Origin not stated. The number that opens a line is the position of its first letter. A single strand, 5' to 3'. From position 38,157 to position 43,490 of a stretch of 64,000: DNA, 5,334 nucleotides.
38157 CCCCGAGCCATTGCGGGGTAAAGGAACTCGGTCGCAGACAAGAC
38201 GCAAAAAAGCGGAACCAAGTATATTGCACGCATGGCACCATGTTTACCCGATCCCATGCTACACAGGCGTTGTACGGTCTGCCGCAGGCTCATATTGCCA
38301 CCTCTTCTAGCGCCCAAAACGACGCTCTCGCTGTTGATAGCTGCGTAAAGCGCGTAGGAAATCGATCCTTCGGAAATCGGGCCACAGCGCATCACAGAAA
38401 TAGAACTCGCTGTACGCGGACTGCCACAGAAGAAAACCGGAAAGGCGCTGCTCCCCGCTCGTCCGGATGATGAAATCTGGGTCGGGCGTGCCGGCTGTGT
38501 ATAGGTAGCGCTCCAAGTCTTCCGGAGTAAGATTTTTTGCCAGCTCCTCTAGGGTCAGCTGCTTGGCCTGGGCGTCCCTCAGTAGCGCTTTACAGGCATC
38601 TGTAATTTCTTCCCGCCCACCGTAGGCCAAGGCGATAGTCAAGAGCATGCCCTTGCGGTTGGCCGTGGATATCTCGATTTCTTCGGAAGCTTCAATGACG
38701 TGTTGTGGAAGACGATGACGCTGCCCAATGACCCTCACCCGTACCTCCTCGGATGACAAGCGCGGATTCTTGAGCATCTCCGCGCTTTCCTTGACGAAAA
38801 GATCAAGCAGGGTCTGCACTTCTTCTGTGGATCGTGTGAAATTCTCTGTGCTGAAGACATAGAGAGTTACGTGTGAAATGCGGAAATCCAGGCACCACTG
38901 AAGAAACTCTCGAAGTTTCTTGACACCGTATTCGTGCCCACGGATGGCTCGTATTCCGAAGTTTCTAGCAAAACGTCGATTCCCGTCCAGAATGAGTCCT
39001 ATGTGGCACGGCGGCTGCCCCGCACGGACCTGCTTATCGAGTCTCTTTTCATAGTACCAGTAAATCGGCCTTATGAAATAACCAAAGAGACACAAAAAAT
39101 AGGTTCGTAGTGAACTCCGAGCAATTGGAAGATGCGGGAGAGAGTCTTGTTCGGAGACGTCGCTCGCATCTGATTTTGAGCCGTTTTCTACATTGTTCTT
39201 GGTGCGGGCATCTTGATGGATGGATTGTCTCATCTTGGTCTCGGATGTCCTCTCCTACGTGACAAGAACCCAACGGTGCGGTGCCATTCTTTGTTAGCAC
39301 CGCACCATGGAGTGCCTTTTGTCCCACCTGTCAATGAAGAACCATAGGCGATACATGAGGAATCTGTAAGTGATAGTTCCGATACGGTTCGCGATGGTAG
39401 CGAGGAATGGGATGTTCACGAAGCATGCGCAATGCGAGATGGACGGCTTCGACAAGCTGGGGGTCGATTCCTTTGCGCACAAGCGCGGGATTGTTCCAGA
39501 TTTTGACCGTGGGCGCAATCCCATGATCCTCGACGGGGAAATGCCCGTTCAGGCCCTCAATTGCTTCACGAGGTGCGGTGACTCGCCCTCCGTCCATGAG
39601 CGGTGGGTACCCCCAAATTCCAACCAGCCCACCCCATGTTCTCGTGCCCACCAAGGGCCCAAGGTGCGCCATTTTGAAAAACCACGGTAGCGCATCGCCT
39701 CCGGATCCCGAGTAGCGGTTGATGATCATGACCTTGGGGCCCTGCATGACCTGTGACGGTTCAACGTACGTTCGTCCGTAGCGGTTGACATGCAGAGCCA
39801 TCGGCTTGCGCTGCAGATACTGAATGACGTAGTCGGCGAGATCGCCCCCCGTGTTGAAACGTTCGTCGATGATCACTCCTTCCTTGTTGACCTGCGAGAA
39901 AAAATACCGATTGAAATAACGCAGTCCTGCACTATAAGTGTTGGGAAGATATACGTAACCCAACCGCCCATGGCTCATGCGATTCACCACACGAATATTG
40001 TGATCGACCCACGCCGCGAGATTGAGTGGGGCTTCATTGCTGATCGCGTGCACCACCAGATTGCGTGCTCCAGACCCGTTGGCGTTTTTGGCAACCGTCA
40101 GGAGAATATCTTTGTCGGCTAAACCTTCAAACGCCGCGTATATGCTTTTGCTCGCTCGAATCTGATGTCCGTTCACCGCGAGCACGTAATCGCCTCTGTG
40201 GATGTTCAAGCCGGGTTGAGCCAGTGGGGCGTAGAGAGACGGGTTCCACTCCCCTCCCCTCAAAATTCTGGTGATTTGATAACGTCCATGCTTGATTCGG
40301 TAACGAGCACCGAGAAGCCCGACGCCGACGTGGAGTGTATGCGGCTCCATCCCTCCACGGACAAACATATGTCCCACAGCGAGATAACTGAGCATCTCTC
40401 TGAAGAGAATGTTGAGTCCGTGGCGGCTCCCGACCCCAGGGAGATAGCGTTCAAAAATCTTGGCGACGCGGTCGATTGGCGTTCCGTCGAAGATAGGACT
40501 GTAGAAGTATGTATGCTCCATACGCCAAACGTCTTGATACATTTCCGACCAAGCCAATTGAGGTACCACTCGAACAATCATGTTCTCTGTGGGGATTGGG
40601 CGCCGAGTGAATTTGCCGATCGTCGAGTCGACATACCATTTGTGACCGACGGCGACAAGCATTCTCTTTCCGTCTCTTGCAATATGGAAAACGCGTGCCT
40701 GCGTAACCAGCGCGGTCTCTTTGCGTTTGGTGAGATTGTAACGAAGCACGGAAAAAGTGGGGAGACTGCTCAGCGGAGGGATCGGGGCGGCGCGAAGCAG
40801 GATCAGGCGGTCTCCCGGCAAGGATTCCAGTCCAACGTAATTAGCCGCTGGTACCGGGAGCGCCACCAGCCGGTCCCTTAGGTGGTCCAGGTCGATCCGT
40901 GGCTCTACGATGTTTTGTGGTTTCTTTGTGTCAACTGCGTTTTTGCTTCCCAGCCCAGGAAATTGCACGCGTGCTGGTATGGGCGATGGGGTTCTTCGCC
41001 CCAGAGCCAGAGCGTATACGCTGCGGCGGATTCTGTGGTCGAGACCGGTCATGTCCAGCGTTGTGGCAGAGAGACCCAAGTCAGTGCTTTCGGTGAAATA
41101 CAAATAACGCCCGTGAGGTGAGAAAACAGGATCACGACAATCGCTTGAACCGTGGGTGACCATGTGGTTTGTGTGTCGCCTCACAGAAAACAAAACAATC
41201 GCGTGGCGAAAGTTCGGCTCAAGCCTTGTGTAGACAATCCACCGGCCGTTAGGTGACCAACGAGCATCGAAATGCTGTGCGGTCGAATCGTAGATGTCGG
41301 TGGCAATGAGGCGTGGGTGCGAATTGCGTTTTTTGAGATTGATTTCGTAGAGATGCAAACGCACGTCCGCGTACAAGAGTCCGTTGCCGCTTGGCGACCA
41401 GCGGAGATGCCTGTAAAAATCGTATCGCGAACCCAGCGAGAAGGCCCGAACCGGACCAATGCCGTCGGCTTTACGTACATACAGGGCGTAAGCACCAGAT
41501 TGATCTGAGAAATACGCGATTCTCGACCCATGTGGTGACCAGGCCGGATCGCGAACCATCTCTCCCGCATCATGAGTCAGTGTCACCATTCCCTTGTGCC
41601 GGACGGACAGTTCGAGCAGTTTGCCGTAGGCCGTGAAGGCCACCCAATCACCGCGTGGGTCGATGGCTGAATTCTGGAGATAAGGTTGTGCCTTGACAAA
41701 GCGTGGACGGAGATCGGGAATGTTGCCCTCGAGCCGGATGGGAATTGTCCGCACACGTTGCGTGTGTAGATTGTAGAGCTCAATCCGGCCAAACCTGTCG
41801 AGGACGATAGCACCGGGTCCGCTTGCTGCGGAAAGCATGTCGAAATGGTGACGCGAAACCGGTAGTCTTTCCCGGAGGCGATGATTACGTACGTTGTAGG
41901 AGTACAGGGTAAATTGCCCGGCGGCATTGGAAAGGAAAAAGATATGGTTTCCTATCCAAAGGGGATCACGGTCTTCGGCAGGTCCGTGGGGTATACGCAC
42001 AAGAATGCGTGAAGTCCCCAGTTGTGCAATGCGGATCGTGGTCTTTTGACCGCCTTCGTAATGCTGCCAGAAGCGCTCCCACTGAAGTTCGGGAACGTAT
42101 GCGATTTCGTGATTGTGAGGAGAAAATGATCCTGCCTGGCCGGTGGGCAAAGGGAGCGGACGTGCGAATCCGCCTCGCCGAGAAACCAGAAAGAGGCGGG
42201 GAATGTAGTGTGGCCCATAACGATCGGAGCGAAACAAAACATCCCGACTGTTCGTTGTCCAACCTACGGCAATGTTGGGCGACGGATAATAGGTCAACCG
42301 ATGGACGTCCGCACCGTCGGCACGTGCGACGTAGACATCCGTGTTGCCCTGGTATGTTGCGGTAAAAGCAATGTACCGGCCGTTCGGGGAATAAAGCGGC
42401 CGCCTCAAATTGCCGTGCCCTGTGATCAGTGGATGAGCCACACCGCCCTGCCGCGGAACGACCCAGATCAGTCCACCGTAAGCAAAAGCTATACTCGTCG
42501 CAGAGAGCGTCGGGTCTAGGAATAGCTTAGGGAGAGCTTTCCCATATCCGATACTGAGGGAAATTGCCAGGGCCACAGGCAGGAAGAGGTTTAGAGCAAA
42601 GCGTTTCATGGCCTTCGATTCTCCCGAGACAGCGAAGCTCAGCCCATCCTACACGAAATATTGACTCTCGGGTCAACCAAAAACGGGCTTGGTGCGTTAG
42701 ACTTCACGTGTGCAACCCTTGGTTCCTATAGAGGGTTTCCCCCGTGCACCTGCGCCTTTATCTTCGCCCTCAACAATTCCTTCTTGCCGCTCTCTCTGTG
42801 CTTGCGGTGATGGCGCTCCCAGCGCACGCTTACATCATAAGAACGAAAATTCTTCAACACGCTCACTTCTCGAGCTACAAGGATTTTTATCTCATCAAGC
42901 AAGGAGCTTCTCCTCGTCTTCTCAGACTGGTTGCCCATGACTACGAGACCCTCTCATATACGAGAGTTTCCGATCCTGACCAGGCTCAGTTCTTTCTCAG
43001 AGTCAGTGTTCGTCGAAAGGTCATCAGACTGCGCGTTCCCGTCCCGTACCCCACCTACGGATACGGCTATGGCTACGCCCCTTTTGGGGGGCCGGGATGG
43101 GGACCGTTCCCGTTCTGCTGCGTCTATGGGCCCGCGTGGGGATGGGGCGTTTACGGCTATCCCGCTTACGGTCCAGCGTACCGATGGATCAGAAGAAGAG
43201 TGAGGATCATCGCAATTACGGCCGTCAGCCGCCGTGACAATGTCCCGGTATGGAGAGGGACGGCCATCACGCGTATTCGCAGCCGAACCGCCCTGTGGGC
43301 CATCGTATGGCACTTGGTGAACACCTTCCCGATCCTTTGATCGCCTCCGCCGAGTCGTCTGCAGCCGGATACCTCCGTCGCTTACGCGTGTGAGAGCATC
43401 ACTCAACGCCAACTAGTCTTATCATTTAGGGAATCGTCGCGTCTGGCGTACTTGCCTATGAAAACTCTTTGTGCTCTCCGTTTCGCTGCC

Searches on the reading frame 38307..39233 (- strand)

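Call 15: search_protein_families(library=pfam, proteins=[window:38307-39233:-], max_evalue=0.001)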
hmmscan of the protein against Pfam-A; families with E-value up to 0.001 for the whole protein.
window:38307-39233:- (308 aa): 1 family
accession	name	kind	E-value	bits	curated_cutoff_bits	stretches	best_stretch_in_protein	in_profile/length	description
PF01255.24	Prenyltransf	-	4.7e-81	272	27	1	81-307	1-219/219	Putative undecaprenyl diphosphate synthase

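Call 70: search_protein_families(library=ncbifam, proteins=[window:38307-39233:-], max_evalue=0.001)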
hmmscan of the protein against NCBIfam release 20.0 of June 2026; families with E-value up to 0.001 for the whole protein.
window:38307-39233:- (308 aa): 16 families
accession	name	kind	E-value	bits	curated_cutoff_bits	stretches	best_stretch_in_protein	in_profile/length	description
NF011409.0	PRK14835.1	equivalog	2.8e-117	391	425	1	54-308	24-279/279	isoprenyl transferase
NF011403.0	PRK14828.1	equivalog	2.8e-88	295.6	348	1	55-308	9-258/258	isoprenyl transferase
NF011405.0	PRK14830.1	equivalog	6.2e-76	255.3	304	1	65-308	13-250/251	undecaprenyl pyrophosphate synthase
TIGR00055.1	uppS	equivalog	3.5e-73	245.8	109.55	1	75-307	2-228/228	polyprenyl diphosphate synthase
NF011406.0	PRK14831.1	subfamily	1.7e-69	233.8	375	1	63-308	12-251/256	undecaprenyl pyrophosphate synthase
NF011414.0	PRK14841.1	equivalog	4.5e-67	226.1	401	1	75-307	4-228/233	isoprenyl transferase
NF011408.0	PRK14834.1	equivalog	5.6e-64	216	348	1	68-307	11-244/252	isoprenyl transferase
NF011413.0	PRK14840.1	equivalog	1.8e-60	204.7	410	1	67-308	11-250/250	isoprenyl transferase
NF011411.0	PRK14838.1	equivalog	1.8e-60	204.3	417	1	69-308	7-238/244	isoprenyl transferase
NF011407.0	PRK14833.1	equivalog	4.7e-60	203.1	325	1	76-307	6-230/233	di-trans,poly-cis-decaprenylcistransferase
NF011404.0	PRK14829.1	equivalog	9.2e-58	195.6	372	1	73-308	29-258/260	isoprenyl transferase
NF011412.0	PRK14839.1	equivalog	7.8e-55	185.9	334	1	76-307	11-227/240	di-trans,poly-cis-decaprenylcistransferase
NF011415.0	PRK14842.1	equivalog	7e-52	176.3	360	1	74-307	8-236/241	isoprenyl transferase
NF007596.1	PRK10240.1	equivalog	1.3e-50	172.1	418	1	71-307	12-242/251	(2E,6E)-farnesyl-diphosphate-specific ditrans,polycis-undecaprenyl-diphosphate synthase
NF011402.0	PRK14827.1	equivalog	4.5e-49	167.4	535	1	62-308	55-295/296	decaprenyl diphosphate synthase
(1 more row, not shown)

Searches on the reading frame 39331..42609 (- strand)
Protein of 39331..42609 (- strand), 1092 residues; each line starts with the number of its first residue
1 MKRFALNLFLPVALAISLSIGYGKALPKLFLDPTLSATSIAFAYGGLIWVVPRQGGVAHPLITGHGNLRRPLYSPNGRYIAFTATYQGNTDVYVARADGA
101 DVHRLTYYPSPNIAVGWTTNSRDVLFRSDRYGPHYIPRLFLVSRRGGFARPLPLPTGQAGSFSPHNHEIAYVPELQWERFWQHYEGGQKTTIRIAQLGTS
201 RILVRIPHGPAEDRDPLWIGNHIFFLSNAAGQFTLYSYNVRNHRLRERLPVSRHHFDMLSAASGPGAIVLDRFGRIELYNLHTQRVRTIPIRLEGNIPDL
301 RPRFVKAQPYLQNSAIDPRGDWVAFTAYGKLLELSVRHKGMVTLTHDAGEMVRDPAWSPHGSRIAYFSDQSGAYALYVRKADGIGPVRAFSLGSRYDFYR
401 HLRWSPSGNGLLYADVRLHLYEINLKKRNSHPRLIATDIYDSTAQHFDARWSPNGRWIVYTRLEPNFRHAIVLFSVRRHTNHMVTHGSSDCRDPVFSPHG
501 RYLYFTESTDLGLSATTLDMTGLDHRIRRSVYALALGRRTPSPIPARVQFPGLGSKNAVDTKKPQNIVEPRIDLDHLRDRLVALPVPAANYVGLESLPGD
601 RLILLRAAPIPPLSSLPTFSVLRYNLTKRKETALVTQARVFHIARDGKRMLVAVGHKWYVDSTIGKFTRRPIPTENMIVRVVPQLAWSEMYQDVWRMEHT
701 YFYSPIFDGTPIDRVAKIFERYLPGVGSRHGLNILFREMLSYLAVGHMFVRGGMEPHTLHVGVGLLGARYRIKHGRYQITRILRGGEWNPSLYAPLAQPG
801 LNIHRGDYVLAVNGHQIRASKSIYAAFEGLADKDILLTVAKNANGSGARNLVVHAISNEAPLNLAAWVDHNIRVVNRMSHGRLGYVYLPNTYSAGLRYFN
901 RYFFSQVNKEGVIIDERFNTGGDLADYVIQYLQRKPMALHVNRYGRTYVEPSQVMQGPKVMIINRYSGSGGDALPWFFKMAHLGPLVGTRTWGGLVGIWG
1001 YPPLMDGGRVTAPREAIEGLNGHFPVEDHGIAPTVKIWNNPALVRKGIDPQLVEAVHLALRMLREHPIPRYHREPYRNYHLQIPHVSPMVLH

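Call 14: search_protein_families(library=pfam, proteins=[window:39331-42609:-], max_evalue=0.001)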
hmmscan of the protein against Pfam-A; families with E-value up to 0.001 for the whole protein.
window:39331-42609:- (1092 aa): 6 families
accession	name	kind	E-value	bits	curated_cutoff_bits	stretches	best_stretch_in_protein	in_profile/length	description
PF14685.13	PDZ_Tricorn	-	6.7e-21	74.5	25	1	764-853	1-88/88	Tricorn protease PDZ domain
PF07676.18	PD40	-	2.5e-17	62.8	20.9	2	353-378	12-38/38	WD40-like Beta Propeller Repeat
PF03572.23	Peptidase_S41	-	8.5e-17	61.7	24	1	883-1037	2-165/165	Peptidase family S41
PF14684.11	Tricorn_C1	-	2.2e-09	37.5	24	1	683-740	1-58/59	Tricorn protease C1 domain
PF00930.27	DPPIV_N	-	9.7e-07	28.3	22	0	46-116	23-89/354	Dipeptidyl peptidase IV (DPP IV) N-terminal region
PF25174.1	Beta-prop_THOC3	-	0.00032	20.2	305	0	352-508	5-149/272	THOC3 beta-propeller domain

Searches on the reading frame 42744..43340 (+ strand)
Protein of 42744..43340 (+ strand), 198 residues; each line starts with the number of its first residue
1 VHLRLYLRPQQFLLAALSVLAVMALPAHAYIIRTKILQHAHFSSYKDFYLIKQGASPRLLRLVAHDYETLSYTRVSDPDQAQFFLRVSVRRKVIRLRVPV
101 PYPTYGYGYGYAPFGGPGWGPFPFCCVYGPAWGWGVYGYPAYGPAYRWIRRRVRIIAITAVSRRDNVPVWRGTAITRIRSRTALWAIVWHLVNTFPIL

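Call 14: search_protein_families(library=pfam, proteins=[window:42744-43340:+], max_evalue=0.001)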
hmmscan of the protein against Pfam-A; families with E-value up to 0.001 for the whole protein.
window:42744-43340:+ (198 aa): 1 family
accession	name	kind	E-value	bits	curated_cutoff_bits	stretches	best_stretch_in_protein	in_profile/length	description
PF13590.11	DUF4136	-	1.7e-09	38.7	32.8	1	37-179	6-129/152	Domain of unknown function (DUF4136)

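Call 70: search_protein_families(library=ncbifam, proteins=[window:42744-43340:+], max_evalue=0.001)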
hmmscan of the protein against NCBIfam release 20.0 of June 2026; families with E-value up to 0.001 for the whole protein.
window:42744-43340:+ (198 aa): 0 families
